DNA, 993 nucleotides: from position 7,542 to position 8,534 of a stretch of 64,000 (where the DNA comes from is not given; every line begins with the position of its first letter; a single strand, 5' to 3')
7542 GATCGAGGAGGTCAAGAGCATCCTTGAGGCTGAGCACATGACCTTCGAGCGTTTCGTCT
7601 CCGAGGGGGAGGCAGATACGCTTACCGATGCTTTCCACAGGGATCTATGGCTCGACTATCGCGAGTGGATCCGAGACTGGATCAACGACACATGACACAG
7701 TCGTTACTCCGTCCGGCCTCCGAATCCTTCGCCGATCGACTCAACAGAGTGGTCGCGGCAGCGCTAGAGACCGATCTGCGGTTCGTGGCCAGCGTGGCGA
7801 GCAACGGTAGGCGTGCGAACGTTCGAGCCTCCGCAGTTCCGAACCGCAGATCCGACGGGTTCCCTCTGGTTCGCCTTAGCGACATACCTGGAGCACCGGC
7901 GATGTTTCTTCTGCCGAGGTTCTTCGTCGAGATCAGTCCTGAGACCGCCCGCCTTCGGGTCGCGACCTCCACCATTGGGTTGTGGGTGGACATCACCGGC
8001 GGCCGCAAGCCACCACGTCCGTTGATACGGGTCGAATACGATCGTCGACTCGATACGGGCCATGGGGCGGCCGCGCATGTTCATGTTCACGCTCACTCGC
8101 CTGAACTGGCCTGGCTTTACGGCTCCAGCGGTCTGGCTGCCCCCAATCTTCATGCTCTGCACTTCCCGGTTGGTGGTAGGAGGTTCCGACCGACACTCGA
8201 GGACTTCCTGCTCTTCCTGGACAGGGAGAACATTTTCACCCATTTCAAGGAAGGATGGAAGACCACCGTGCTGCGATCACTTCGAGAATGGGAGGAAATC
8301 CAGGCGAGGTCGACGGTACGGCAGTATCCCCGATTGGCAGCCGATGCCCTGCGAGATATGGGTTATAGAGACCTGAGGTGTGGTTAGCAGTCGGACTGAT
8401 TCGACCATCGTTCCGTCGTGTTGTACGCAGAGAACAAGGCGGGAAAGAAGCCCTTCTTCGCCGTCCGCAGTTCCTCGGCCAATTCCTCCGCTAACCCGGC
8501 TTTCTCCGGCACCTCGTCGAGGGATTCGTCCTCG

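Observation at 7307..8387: Plus-strand 3-gene operon inside the DISARM locus: two tandem paralogous, extremely acidic ~65-aa proteins plus a 231-aa His-rich protein, all translationally coupled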

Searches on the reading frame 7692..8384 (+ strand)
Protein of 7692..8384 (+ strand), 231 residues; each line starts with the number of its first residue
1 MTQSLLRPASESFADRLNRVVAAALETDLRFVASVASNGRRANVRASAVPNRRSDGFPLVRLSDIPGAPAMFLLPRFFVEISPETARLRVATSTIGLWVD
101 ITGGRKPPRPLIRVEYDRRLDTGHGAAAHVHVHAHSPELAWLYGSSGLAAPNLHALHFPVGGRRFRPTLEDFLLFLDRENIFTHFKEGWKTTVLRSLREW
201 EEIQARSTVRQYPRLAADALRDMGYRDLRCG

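Call 7: search_protein_families(library=pfam, proteins=[window:7692-8384:+], max_evalue=0.01)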
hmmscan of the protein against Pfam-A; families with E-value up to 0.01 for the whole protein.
window:7692-8384:+ (231 aa): 0 families

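Call 9: search_protein_families(library=padloc, proteins=[window:7692-8384:+], max_evalue=0.01)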
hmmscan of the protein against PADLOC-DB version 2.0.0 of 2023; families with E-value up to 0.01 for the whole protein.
window:7692-8384:+ (231 aa): 0 families

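Call 10: search_protein_families(library=ncbifam, proteins=[window:7692-8384:+], max_evalue=0.01)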
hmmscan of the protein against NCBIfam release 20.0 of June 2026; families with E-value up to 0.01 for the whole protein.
window:7692-8384:+ (231 aa): 0 families

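Call 11: find_homologous_proteins(query=window:7692-8384:+)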
Query window:7692-8384:+ (231 aa): 207 proteins with E <= 0.001 among 4589 candidates; the best 120 are listed.
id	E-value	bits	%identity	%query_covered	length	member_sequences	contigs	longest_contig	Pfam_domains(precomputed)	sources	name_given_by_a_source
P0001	1.7e-137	474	92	100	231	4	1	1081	-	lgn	-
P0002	2.4e-98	346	70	97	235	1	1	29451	-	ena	-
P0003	1.6e-91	324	64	97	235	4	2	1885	-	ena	-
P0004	7.8e-90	318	64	97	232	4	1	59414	-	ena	-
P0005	9.5e-85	302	60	98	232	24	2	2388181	-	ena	-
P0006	3.0e-82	294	60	97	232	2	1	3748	-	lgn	-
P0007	2.3e-81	291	58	95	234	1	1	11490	-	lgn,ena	-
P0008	2.9e-80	287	58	97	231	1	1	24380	-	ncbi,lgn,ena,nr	ncbi:MAG: hypothetical protein OXI96_05055 [Acidimicrobiaceae bacterium]|nr:hypothetical protein [Ac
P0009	4.7e-80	286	58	97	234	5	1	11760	-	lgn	-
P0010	2.2e-79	284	59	97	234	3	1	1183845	-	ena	-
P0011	1.1e-78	282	58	97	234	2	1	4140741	-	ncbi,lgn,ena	-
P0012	1.5e-78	282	56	97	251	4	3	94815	-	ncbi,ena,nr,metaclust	ncbi:MAG: hypothetical protein OXF41_17980 [bacterium]|nr:hypothetical protein [bacterium]|metaclust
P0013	9.4e-78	279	56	97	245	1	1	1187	-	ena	-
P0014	9.8e-78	279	57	97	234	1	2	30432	-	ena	-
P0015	1.4e-77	278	57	100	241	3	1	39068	-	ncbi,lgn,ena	-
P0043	1.1e-72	262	57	97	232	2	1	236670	-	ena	-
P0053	1.9e-71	258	99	54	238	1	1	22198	-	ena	-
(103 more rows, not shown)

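Call 12: search_protein_families(library=phrogs, proteins=[window:7692-8384:+], max_evalue=0.1)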
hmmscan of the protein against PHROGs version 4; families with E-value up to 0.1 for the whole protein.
window:7692-8384:+ (231 aa): 0 families

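Call 13: find_encoding_contigs(protein=P0043, flank=6000, max_places=3)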
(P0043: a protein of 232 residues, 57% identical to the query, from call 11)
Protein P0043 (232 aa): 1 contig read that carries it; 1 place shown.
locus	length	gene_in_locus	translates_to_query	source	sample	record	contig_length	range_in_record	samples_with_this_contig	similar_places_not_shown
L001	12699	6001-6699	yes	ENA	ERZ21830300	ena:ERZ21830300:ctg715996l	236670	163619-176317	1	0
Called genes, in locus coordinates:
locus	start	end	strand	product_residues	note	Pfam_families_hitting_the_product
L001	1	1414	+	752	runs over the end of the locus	PF00270:DEAD (weak), PF04851:ResIII, PF00271:Helicase_C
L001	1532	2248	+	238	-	PF10544:T5orf172, PF13455:MUG113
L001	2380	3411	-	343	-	-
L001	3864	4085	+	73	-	-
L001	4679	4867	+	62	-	-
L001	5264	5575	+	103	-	-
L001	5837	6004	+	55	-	-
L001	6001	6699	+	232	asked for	-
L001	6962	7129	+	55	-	-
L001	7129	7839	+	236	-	-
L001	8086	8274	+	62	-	-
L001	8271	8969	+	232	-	-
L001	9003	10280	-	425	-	PF02661:Fic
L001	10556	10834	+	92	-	-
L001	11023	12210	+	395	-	PF01850:PIN (weak), PF04250:DUF429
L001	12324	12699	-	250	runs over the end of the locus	PF05685:Uma2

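Call 14: find_encoding_contigs(protein=P0011, flank=6000, max_places=3)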
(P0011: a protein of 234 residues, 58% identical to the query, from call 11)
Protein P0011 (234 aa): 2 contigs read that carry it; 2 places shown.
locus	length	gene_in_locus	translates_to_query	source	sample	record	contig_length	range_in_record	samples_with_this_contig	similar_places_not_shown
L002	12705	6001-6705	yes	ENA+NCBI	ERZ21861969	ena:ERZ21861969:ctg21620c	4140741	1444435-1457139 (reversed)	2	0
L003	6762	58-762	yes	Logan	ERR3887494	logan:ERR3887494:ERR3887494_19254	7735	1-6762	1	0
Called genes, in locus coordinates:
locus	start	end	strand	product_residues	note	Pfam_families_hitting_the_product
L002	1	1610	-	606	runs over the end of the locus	PF09369:MZB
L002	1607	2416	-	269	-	PF00271:Helicase_C (weak)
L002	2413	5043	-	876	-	-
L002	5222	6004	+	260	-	-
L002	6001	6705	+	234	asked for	-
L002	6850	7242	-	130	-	-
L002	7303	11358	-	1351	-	PF02384:N6_Mtase (weak), PF01170:UPF0020 (faint), PF20473:MmeI_Mtase (weak), PF07669:Eco57I, PF20473:MmeI_Mtase, PF20466:MmeI_TRD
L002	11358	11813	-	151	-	-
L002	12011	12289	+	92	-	-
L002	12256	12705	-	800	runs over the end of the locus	PF00176:SNF2-rel_dom, PF00270:DEAD (weak), PF04851:ResIII, PF00271:Helicase_C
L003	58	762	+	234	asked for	-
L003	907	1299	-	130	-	-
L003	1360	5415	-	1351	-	PF02384:N6_Mtase (weak), PF01170:UPF0020 (faint), PF20473:MmeI_Mtase (weak), PF07669:Eco57I, PF20473:MmeI_Mtase, PF20466:MmeI_TRD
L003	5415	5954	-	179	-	-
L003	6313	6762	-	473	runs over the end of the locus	?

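Call 21: find_related_loci(query=A1, collection=genome_contigs, flank=10000)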
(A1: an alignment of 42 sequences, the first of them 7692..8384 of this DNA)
Query A1 (231 aa) in genome_contigs; peptide patterns used: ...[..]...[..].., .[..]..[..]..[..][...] (x = any residue, [..] = any of these).
422 stretches matched a pattern; 198 encode a relative of the query (tblastn E <= 1e-3); the best 80 are kept; 80 distinct loci.
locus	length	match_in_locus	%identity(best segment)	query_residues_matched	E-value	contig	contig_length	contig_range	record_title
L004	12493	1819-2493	57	1-225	5e-85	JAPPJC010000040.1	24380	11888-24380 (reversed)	MAG: Acidimicrobiaceae bacterium isolate RHO2_bin_38 NODE_2821_length_24380_cov_7.969455, whole genome shotgun sequence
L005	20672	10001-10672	57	1-225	5e-82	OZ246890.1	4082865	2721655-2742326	MAG: Acidimicrobiia bacterium isolate cb841b48-16cd-465e-8cff-7e5597cbbcdd genome assembly, chromosome: 1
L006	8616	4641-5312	56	1-225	7e-82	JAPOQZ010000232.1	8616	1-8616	MAG: bacterium isolate APA_bin_98 c_000000215833, whole genome shotgun sequence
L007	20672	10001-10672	57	1-225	8e-81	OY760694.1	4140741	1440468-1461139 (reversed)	MAG: Acidimicrobiia bacterium isolate 9e233251-ef21-4ac4-b557-2094fc44eb4a genome assembly, chromosome: 1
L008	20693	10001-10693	57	1-231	2e-80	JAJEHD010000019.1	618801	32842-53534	MAG: Acidimicrobiia bacterium isolate p16x60bins.22 k141_704600, whole genome shotgun sequence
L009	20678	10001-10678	60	1-226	4e-80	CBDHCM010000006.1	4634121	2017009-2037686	MAG: Candidatus Aldehydirespirator sp. isolate 36171f10-6b1c-407a-8267-17b84cd7c53a genome assembly, contig: chromosome_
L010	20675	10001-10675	58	1-225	5e-79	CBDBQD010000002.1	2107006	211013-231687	MAG: Acidimicrobiales bacterium isolate db1414f4-4500-4078-99cf-ff89edbfc6eb genome assembly, contig: contig_2, whole ge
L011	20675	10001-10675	53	1-225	4e-79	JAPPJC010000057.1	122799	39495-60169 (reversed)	MAG: Acidimicrobiaceae bacterium isolate RHO2_bin_38 NODE_228_length_122799_cov_7.411401, whole genome shotgun sequence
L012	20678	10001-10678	57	1-226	4e-79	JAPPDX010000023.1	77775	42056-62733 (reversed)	MAG: bacterium isolate IRC4_bin_37 NODE_366_length_77775_cov_13.6453, whole genome shotgun sequence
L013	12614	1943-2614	57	1-225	3e-79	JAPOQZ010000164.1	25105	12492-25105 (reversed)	MAG: bacterium isolate APA_bin_98 c_000000485075, whole genome shotgun sequence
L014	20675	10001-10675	56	1-225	1e-78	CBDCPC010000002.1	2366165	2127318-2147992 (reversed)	MAG: Acidimicrobiales bacterium isolate 643f2b38-666c-4a97-807c-f766906f6415 genome assembly, contig: contig_2, whole ge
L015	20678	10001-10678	60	1-226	1e-78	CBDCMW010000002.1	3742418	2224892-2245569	MAG: Candidatus Aldehydirespirator sp. isolate e2a2a1f8-459e-4046-a8a7-43a5ecbda485 genome assembly, contig: contig_2, w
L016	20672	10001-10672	56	1-225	2e-76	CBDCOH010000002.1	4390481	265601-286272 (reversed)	MAG: Candidatus Spongiisociaceae bacterium isolate c8dab69f-a0b8-46d1-84ea-4e70fa3c0124 genome assembly, contig: contig_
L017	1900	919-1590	54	1-225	5e-79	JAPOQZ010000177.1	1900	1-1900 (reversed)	MAG: bacterium isolate APA_bin_98 c_000000244250, whole genome shotgun sequence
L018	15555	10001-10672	56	1-225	1e-75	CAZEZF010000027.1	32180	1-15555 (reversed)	MAG TPA_asm: uncultured Acidimicrobiia bacterium isolate SRP109090_co1_244 genome assembly, contig: NODE_1821_length_321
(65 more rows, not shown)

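Call 24: predict_structure(alignment_id=A1)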
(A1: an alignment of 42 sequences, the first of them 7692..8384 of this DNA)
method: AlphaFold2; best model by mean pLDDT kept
length: 231 residues; sequences in the alignment: 42
mean_pLDDT: 85.5   pTM: 0.85
mean pLDDT of the five models: 85.5, 84.7, 84.3, 83.7, 83.5
residues with pLDDT >= 90: 100; 70-90: 105; 50-70: 25; < 50: 1
segments of 3 or more residues with pLDDT < 50: none
pLDDT, mean of each block of 10 residues (from residue 1): 84 97 95 93 90 84 85 95 87 92 86 84 61 73 85 76 75 93 95 94 83 86 80 42
secondary structure, 60 per line:
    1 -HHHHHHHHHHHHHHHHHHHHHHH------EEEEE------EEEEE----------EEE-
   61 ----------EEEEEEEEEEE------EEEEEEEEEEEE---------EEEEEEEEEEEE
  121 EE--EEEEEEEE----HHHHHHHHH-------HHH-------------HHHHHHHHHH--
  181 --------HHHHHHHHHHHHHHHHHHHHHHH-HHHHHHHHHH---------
elements in order: H2-24 E31-35 E42-46 E57-59 E71-81 E88-99 E109-122 E125-132 H137-145 H169-178 H189-211 H213-222

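Call 28: fold_search(model_id=the predicted structure, library=pdb)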
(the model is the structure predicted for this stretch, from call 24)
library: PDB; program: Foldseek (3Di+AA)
matches with E <= 10: 780; with E <= 0.001: 0
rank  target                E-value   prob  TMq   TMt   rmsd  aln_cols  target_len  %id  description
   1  3msw                  2.5e-02  0.47  0.19  0.28  15.3       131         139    7  Crystal structure of a Protein with unknown function (BF3112) from Bacteroides fragilis NCTC 9343 at 1.90 A resolution (released 2010-06-09)
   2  5uw6_D                1.3e-01  0.04  0.09  0.04  19.7       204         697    8  PCY1 in Complex with Follower Peptide and Covalent Inhibitor ZPP (released 2017-05-31)
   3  1jju_B                1.5e-01  0.10  0.14  0.11  15.1       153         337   12  Structure of a Quinohemoprotein Amine Dehydrogenase with a Unique Redox Cofactor and Highly Unusual Crosslinking (released 2001-12-12)
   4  6baq_B                1.5e-01  0.03  0.10  0.12  23.8       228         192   11  Mus musculus BPIFA1 (released 2018-05-09)
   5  5uw5_D                1.7e-01  0.04  0.09  0.04  19.8       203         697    8  PCY1 H695A Variant in Complex with Follower Peptide (released 2017-05-31)
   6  5uw3_D                2.1e-01  0.03  0.10  0.05  19.7       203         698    8  PCY1 in Complex with Follower Peptide (released 2017-05-31)
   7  6eyv_A                2.3e-01  0.09  0.16  0.10  16.3       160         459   16  Crystal structure of the pyoverdine maturation protein PvdP in complex with the mock substrates L-tyrosine and zinc. (released 2018-08-01)
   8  5o3u_D                2.3e-01  0.03  0.09  0.04  19.5       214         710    9  Structural characterization of the fast and promiscuous macrocyclase from plant - PCY1-S562A bound to Presegetalin F1 (released 2018-02-07)
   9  6eys_D                2.4e-01  0.10  0.15  0.10  16.5       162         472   17  Crystal structure of the periplasmic pyoverdine maturation protein PvdP (released 2018-08-01)
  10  5i7j_A                2.4e-01  0.03  0.11  0.12  23.4       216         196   10  Crystal Structure of Human SPLUNC1 Disulfide Mutant M3 (I76C, V214C) (released 2016-05-18)
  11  6qld_O                2.7e-01  0.20  0.20  0.22   7.8       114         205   12  Structure of inner kinetochore CCAN-Cenp-A complex (released 2019-10-02)
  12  8ow1_O                2.7e-01  0.18  0.20  0.19   8.8       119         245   11  Cryo-EM structure of the yeast Inner kinetochore bound to a CENP-A nucleosome. (released 2023-08-09)
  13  6eys_C                3.2e-01  0.08  0.16  0.10  16.4       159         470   18  Crystal structure of the periplasmic pyoverdine maturation protein PvdP (released 2018-08-01)
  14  6jci                  3.2e-01  0.03  0.08  0.04  19.5       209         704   10  Crystal structure of Prolyl Endopeptidase from Haliotis discus hannai with SUAM-14746 (released 2020-02-05)
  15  5o3u_B                3.2e-01  0.03  0.10  0.05  19.6       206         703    9  Structural characterization of the fast and promiscuous macrocyclase from plant - PCY1-S562A bound to Presegetalin F1 (released 2018-02-07)
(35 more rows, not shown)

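Call 33: search_solved_structures(query=A1, max_evalue=10)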
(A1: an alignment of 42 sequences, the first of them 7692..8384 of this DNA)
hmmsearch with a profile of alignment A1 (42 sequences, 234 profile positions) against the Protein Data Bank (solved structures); distinct sequences matched with E-value up to 10: 3.
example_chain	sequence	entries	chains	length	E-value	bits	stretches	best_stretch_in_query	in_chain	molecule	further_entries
7p3x_M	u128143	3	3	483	0.66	12.5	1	13-118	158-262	AP-3 complex subunit mu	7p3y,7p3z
3x0f_A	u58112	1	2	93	1.5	11.4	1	174-215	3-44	CD81 antigen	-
3x0g_A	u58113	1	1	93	1.6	11.3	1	174-216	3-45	CD81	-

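Call 36: fold_search(model_id=the predicted structure, library=viral)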
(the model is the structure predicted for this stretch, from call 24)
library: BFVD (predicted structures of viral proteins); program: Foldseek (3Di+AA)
matches with E <= 10: 887; with E <= 0.001: 0
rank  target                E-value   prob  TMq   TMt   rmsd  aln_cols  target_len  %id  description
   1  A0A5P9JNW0            2.9e-02  0.35  0.17  0.05  10.7       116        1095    8  Helicase-primase primase subunit [Psittacid alphaherpesvirus 5]
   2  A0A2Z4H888            3.7e-02  0.63  0.24  0.18   7.2       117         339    8  UL52 [Human herpesvirus 1]
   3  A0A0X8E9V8            4.4e-02  0.54  0.22  0.10   7.5       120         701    8  Helicase-primase primase subunit [Human herpesvirus 1]
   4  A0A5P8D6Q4            5.5e-02  0.75  0.22  0.41   6.1       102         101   15  Uncharacterized protein [Mycobacterium phage LilMcDreamy]
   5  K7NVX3                5.5e-02  0.41  0.20  0.07   7.9       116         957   12  F-UL52 protein [Chelonid alphaherpesvirus 5]
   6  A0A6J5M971            5.5e-02  0.35  0.20  0.30  13.0       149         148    8  Uncharacterized protein [uncultured Caudovirales phage]
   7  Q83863                6.2e-02  0.25  0.25  0.11  16.6       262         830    8  95.1KD putative nonstructural protein [Nilaparvata lugens reovirus]
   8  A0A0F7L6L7            7.0e-02  0.47  0.23  0.23   7.0       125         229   14  Uncharacterized protein [uncultured marine virus]
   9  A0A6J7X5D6            8.3e-02  0.28  0.23  0.13  16.9       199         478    9  Uncharacterized protein [uncultured Caudovirales phage]
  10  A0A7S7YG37            1.1e-01  0.06  0.12  0.06  17.7       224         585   11  Uncharacterized protein [Medusavirus stheno T3]
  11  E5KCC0                1.3e-01  0.54  0.27  0.41   7.2       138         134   10  p32 kDa protein (Fragment) [Isavirus salaris]
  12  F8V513                1.3e-01  0.44  0.17  0.13  11.8       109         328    9  Uncharacterized protein L55 [Acanthamoeba polyphaga mimivirus]
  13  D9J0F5                1.5e-01  0.15  0.18  0.21  14.0       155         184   15  Gp8 [Brochothrix phage A9]
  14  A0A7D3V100            1.8e-01  0.44  0.20  0.19   6.3        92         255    9  (no name in the UniProt tables at hand)
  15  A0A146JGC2            1.8e-01  0.20  0.18  0.29  15.4       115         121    5  (no name in the UniProt tables at hand)
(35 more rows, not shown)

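Call 44: search_protein_representatives(alignment_id=A1)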
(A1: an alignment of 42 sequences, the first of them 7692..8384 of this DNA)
Query: 42 sequences, 234 profile positions. Proteins with E-value up to 0.001 (for the whole library): 870; up to 1e-10: 648; up to 1e-30: 74. The best 150 are listed.
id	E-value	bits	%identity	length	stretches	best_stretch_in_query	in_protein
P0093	7.4e-99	346.2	-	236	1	4-232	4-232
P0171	6.8e-94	330.0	-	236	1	1-232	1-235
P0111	1.2e-85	303.1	-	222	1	1-231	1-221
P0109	1.8e-68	246.8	-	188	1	3-180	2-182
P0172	7.6e-68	244.7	-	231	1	4-232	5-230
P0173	1.8e-66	240.3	-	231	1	1-232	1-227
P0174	2.2e-66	240.0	-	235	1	5-232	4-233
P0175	1.2e-65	237.6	-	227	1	4-231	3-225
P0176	6.5e-64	231.9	-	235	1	4-232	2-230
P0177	5.6e-63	228.8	-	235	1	6-230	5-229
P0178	7.1e-63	228.5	-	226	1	5-230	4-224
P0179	1.1e-62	227.9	-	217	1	6-230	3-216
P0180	1.5e-62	227.4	-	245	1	1-233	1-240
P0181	2.8e-62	226.5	-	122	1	111-231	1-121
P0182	2.3e-60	220.3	-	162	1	73-231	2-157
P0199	3.4e-44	167.4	-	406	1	5-232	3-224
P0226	5.9e-33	130.6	-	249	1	4-232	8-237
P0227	7.1e-33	130.3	-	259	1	5-232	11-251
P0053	1.6e-32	129.1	-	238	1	1-131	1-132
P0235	9.2e-32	126.7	-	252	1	4-229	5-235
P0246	2.2e-30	122.1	-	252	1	5-232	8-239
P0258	9.9e-29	116.7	-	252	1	5-231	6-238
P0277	1.0e-27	113.4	-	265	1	3-231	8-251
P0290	5.0e-27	111.2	-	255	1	6-230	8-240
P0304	3.2e-26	108.5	-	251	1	3-231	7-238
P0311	6.8e-26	107.5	-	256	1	4-231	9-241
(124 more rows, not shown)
